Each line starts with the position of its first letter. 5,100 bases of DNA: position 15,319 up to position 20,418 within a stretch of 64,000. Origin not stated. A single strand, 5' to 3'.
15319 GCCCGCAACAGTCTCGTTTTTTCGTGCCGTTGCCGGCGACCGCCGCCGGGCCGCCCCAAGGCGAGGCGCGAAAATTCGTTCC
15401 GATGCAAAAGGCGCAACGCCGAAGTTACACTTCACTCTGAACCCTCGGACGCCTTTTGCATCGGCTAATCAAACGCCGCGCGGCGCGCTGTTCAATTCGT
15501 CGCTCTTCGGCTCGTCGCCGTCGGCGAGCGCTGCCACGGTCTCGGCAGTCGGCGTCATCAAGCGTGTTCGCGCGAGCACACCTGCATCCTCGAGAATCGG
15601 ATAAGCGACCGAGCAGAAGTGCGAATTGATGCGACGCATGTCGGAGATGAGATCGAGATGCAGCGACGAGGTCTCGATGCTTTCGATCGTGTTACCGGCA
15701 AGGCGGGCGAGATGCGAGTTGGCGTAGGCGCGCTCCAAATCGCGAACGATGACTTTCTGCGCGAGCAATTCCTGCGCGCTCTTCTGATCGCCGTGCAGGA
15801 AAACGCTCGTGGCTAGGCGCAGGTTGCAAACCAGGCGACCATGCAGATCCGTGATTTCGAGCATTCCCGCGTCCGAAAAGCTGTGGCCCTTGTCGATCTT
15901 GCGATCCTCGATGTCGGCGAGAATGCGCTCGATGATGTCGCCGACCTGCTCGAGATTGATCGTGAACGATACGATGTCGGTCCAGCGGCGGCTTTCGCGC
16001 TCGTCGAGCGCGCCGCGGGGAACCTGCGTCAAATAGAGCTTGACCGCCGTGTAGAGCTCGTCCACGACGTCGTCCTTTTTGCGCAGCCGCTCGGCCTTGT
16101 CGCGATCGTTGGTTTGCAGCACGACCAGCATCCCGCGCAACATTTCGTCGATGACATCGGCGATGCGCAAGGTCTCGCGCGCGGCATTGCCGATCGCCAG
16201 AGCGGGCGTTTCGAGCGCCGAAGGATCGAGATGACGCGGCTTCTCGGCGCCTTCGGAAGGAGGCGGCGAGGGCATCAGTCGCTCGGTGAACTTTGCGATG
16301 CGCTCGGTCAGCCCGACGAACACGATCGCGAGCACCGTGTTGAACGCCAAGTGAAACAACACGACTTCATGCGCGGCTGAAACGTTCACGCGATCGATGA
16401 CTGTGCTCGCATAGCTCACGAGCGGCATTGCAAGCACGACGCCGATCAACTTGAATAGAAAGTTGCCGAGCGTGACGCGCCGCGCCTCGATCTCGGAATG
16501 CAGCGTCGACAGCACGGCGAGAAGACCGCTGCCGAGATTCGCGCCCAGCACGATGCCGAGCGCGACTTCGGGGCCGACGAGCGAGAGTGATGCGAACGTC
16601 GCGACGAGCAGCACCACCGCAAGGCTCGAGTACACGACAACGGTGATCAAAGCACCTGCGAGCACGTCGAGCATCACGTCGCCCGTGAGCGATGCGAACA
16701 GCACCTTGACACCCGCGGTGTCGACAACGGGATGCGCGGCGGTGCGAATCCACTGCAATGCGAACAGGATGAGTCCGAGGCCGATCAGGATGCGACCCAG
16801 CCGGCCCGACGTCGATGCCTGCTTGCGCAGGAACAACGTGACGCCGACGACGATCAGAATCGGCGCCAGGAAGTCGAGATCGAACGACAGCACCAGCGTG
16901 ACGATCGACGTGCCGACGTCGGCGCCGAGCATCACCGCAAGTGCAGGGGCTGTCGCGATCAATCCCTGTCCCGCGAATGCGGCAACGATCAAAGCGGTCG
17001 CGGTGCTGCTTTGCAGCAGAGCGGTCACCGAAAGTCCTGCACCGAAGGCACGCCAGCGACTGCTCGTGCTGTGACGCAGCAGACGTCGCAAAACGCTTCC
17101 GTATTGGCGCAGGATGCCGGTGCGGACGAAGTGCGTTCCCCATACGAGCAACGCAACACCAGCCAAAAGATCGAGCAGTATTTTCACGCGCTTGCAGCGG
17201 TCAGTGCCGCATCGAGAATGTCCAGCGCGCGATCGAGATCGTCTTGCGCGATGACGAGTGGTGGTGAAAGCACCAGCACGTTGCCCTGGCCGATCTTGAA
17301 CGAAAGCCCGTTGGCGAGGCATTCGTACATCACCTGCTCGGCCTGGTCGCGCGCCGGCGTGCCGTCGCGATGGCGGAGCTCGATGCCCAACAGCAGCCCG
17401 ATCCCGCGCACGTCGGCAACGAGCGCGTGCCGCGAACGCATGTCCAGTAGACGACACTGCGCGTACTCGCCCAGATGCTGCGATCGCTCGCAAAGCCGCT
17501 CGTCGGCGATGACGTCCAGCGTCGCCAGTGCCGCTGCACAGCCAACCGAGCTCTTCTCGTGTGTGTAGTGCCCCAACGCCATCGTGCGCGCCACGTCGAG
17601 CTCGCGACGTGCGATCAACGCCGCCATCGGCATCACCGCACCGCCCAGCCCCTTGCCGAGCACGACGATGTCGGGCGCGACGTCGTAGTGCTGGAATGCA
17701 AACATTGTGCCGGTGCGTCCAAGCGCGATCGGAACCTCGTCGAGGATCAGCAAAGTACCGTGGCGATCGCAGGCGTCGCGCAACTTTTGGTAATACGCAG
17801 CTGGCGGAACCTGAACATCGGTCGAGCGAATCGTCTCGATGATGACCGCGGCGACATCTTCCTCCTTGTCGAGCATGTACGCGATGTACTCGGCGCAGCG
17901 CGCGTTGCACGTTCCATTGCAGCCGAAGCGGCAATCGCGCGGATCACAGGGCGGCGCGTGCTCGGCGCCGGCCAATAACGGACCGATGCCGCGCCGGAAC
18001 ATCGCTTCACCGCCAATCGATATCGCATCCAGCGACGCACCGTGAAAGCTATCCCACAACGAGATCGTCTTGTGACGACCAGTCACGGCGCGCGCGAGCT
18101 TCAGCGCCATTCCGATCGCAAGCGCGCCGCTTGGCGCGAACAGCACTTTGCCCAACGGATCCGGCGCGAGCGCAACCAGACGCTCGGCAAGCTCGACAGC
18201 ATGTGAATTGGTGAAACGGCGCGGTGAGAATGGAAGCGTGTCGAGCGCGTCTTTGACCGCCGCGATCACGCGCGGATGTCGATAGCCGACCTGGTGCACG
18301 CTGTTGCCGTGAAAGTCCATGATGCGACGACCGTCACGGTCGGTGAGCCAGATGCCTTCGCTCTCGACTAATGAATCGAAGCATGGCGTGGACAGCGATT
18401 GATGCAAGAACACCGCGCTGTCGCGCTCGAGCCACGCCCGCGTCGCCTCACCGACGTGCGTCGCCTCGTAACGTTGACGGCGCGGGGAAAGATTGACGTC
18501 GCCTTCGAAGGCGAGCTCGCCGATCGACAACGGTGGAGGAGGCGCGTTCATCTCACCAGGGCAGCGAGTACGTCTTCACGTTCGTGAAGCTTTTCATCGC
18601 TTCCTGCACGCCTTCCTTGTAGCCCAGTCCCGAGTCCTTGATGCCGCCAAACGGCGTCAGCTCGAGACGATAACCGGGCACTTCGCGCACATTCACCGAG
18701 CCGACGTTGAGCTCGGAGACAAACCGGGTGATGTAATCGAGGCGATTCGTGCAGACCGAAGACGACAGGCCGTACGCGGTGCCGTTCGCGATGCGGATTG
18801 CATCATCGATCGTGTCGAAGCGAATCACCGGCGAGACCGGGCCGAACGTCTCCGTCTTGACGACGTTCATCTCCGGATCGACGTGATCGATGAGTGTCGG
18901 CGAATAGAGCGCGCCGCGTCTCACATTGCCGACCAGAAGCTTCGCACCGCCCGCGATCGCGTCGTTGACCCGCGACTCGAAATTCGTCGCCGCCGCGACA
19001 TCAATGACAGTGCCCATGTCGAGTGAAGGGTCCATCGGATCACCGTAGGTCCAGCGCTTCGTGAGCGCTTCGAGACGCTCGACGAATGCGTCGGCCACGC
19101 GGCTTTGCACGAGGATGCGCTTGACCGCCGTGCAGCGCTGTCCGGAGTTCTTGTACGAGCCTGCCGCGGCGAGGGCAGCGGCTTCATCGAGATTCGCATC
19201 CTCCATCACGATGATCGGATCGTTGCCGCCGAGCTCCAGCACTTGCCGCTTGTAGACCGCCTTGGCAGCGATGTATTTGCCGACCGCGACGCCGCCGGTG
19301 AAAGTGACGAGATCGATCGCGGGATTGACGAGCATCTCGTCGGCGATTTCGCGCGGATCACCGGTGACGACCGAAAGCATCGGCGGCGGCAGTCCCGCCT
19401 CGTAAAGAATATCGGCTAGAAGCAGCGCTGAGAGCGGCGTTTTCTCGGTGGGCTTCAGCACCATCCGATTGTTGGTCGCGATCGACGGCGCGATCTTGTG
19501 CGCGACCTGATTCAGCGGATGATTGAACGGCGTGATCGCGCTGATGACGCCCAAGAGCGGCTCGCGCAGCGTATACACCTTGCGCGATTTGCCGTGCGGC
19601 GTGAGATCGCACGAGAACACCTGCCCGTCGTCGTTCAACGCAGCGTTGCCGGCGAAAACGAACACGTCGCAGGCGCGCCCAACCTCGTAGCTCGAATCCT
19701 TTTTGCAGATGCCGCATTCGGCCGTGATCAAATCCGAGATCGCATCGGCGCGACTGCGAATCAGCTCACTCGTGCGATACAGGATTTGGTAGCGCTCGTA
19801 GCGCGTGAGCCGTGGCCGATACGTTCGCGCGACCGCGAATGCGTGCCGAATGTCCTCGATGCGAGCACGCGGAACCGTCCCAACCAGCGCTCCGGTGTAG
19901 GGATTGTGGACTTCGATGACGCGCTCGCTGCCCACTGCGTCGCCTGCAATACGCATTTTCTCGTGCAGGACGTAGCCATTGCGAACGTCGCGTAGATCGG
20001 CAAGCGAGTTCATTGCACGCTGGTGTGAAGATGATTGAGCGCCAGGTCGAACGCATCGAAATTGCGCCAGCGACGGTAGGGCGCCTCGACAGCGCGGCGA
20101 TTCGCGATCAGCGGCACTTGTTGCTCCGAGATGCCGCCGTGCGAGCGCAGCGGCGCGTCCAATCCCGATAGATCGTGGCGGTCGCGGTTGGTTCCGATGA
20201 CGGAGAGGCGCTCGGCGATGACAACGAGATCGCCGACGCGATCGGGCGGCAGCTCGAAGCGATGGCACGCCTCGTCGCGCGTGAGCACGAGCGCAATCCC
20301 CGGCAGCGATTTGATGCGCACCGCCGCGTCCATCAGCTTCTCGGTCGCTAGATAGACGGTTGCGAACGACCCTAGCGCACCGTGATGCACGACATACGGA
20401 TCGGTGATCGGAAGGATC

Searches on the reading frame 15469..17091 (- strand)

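Call 62: search_protein_families(library=ncbifam, proteins=[window:15469-17091:-], max_evalue=1e-8)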
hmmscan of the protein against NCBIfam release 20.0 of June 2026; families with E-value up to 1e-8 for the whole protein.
window:15469-17091:- (540 aa): 3 families
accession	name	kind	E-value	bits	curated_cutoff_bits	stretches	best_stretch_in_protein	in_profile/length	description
TIGR01013.1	2a58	subfamily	1.4e-73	248.4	306.15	1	68-489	34-456/456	sodium-dependent inorganic phosphate transporter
TIGR00704.1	NaPi_cotrn_rel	hypoth_equivalog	1.1e-65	222.4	210.1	1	2-274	34-306/308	Na/Pi-cotransporter II-related protein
NF037997.1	Na_Pi_symport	subfamily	1.1e-35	123.5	50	1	1-268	27-293/294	Na/Pi symporter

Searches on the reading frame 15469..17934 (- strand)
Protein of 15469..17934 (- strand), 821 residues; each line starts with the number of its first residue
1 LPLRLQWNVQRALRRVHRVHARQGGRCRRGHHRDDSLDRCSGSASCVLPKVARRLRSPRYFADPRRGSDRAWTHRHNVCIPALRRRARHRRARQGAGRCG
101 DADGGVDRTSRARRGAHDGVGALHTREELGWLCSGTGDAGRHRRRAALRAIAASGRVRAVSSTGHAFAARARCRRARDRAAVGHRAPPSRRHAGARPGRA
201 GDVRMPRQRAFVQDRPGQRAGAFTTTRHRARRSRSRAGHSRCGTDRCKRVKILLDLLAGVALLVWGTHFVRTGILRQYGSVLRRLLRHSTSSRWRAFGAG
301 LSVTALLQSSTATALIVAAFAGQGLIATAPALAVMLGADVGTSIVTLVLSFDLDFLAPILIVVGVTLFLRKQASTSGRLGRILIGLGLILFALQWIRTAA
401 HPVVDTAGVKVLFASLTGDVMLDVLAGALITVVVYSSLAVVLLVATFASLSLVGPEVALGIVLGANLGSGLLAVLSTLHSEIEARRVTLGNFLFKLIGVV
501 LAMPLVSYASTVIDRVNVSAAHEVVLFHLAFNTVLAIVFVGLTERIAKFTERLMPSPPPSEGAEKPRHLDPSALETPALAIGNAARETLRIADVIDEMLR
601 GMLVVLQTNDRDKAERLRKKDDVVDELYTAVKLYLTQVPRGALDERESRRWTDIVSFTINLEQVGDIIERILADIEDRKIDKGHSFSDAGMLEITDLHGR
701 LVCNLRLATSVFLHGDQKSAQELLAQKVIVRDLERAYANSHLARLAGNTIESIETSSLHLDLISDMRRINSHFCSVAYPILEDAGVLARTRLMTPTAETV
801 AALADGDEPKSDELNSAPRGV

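Call 4: search_protein_families(library=ncbifam, proteins=[window:15469-17934:-])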
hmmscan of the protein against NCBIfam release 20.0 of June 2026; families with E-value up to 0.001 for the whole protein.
window:15469-17934:- (821 aa): 4 families
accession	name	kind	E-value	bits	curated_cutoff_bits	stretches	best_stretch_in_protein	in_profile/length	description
TIGR00704.1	NaPi_cotrn_rel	hypoth_equivalog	1.3e-75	255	210.1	1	251-555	2-306/308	Na/Pi-cotransporter II-related protein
TIGR01013.1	2a58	subfamily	4.5e-73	246.7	306.15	2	350-770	35-456/456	sodium-dependent inorganic phosphate transporter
NF037997.1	Na_Pi_symport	subfamily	2.3e-38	132.4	50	1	260-549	5-293/294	Na/Pi symporter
TIGR02135.1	phoU_full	equivalog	8.6e-08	32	130.25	1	590-673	120-201/212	phosphate signaling complex protein PhoU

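Call 5: search_protein_families(library=pfam, proteins=[window:15469-17934:-])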
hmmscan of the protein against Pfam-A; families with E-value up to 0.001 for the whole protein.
window:15469-17934:- (821 aa): 2 families
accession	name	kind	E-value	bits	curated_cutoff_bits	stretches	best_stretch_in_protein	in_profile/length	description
PF02690.20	Na_Pi_cotrans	-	9.9e-42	142.7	29.1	2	262-396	1-135/137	Na+/Pi-cotransporter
PF01895.24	PhoU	-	2.5e-17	63.5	23.5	2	589-673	2-87/89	PhoU domain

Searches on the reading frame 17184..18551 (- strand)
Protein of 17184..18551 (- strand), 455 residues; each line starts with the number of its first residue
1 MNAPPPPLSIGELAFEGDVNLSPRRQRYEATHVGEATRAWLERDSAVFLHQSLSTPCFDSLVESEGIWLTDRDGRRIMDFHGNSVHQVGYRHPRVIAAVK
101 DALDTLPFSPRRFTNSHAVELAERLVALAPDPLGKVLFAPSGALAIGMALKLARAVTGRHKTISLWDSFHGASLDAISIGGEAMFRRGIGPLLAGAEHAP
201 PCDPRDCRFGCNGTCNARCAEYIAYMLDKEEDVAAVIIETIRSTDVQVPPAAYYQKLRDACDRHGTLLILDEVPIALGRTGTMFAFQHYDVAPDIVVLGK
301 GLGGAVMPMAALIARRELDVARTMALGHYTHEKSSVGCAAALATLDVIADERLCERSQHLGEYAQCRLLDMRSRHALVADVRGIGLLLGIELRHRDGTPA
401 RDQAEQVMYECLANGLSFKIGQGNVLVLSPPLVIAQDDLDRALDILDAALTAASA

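Call 7: search_protein_families(library=pfam, proteins=[window:17184-18551:-], max_evalue=0.00001)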
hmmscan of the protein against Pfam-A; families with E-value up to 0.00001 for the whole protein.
window:17184-18551:- (455 aa): 1 family
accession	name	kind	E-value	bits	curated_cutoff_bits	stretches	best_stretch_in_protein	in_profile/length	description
PF00202.27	Aminotran_3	-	4.1e-82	276.5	30.5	1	61-450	13-403/403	Aminotransferase class-III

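Call 17: search_protein_families(library=ncbifam, proteins=[window:17184-18551:-], max_evalue=1e-10)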
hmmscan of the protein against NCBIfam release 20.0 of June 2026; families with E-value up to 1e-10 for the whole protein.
window:17184-18551:- (455 aa): 69 families (the best 25 are shown)
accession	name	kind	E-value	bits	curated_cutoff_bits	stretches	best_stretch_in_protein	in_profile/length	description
NF049939.1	HyAminethphonNHLyPbfA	equivalog_domain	3e-202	671.9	525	1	16-451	2-440/442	(R)-1-hydroxy-2-aminoethylphosphonate ammonia-lyase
NF004755.0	PRK06082.1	equivalog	9.8e-200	663.8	467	1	14-453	11-452/459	aspartate aminotransferase family protein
NF005993.0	PRK08117.1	subfamily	3.5e-93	312.6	574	1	61-453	29-430/433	aspartate aminotransferase family protein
NF004426.0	PRK05769.1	equivalog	4.3e-90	302.6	552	1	29-452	9-439/441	acetyl ornithine aminotransferase family protein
NF006228.0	PRK08360.1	equivalog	6.9e-87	291.9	608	1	62-451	28-425/443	aspartate aminotransferase family protein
NF006368.0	PRK08593.1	equivalog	3.7e-77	259.8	570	1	63-453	32-432/448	aspartate aminotransferase family protein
NF002874.0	PRK03244.1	equivalog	5.4e-76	255.9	457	1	36-453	6-395/399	acetylornithine transaminase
NF004718.0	PRK06062.1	subfamily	9.4e-71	238.7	472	1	60-454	41-450/454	hypothetical protein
NF052567.1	OmAmTferAptACaul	equivalog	1.1e-69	235.2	500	1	61-451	22-429/431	omega-aminotransferase AptA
NF045634.1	LeuMetRace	equivalog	2.6e-69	234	800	1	63-451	29-425/432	leucine/methionine racemase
NF005685.0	PRK07483.1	equivalog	1.4e-68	231.8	485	1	60-453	15-438/444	aspartate aminotransferase family protein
NF005692.0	PRK07495.1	equivalog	4.5e-68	229.8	724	1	55-454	22-423/425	4-aminobutyrate--2-oxoglutarate transaminase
TIGR00707.1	argD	subfamily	7.8e-68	229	410.05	1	61-450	13-380/381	acetylornithine/succinylornithine family transaminase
TIGR00508.1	bioA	equivalog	1.1e-67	228.4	405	1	62-450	18-418/419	adenosylmethionine--8-amino-7-oxononanoate transaminase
NF005812.0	PRK07678.1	subfamily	2.8e-67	227.3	488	1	37-452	7-449/451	aminotransferase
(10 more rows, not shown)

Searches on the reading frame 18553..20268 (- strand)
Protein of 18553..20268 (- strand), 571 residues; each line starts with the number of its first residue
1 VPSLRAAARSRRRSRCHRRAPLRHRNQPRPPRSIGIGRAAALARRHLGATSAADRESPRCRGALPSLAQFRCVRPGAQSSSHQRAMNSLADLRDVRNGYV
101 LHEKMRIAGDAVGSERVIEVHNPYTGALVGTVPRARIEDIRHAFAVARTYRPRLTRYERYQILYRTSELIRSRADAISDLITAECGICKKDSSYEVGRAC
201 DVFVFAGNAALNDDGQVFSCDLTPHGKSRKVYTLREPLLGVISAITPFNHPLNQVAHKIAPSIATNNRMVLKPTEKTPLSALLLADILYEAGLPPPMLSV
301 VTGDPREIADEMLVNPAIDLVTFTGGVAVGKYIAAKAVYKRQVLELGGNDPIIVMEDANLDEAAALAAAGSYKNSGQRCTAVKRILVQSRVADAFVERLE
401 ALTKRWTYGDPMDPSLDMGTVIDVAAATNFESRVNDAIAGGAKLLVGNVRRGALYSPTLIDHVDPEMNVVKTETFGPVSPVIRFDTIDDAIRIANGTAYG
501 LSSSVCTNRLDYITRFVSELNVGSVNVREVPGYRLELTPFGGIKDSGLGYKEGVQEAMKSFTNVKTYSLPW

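Call 7: search_protein_families(library=pfam, proteins=[window:18553-20268:-], max_evalue=0.00001)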
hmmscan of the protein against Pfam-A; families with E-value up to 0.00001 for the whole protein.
window:18553-20268:- (571 aa): 1 family
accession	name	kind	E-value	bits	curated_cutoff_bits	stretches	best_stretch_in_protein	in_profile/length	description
PF00171.27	Aldedh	-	4e-140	467.8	23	1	116-566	7-460/461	Aldehyde dehydrogenase family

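Call 17: search_protein_families(library=ncbifam, proteins=[window:18553-20268:-], max_evalue=1e-10)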
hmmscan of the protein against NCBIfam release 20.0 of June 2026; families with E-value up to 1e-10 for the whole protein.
window:18553-20268:- (571 aa): 41 families (the best 25 are shown)
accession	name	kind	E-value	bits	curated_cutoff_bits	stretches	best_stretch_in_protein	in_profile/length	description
TIGR03250.1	PhnAcAld_DH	equivalog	1.8e-256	851.2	635.65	1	101-571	2-472/472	phosphonoacetaldehyde dehydrogenase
NF040648.1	lactal_redase_Meth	equivalog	2.8e-129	432.2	650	1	105-566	1-459/463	lactaldehyde dehydrogenase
NF047626.1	SulfactDhSafD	equivalog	6.3e-104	348.5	700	1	119-567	4-452/454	sulfoacetaldehyde dehydrogenase SafD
TIGR01780.1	SSADH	subfamily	5.6e-94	315.5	646.35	1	120-565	1-448/448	succinate-semialdehyde dehydrogenase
NF006916.0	PRK09407.1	equivalog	9.6e-93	311.5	521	1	111-566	29-489/526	succinic semialdehyde dehydrogenase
TIGR01804.1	BADH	equivalog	6.2e-91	305.2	668.6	1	114-565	11-467/467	betaine-aldehyde dehydrogenase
NF009725.0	PRK13252.1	equivalog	5e-88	295.7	593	1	113-566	19-476/488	betaine-aldehyde dehydrogenase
NF010000.0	PRK13473.1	subfamily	5.8e-88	295.6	615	1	104-565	4-468/475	aminobutyraldehyde dehydrogenase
NF007497.0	PRK10090.1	equivalog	4.4e-86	289.6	500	1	104-551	8-460/480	aldehyde dehydrogenase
NF042993.1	AlphKGSA_gudD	equivalog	7.8e-84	282.1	770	1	114-567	17-478/481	alpha-ketoglutaric semialdehyde dehydrogenase GucD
NF040869.1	G3PDH_Arch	equivalog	2.8e-83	280.3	780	1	89-566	6-488/502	NADP-dependent glyceraldehyde-3-phosphate dehydrogenase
TIGR02299.1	HpaE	equivalog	2.8e-83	280.1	638.35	1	106-569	4-476/488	5-carboxymethyl-2-hydroxymuconate semialdehyde dehydrogenase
NF052305.1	DioxValDhHalo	equivalog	1.4e-81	274.8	750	1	114-566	18-478/483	2,5-dioxovalerate dehydrogenase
NF008415.0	PRK11241.1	equivalog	8.3e-80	268.8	828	1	114-566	24-477/482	NADP-dependent succinate-semialdehyde dehydrogenase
NF045735.1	PaDhStyDPseudo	equivalog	1.2e-79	268.3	850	1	102-567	2-479/483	phenylacetaldehyde dehydrogenase StyD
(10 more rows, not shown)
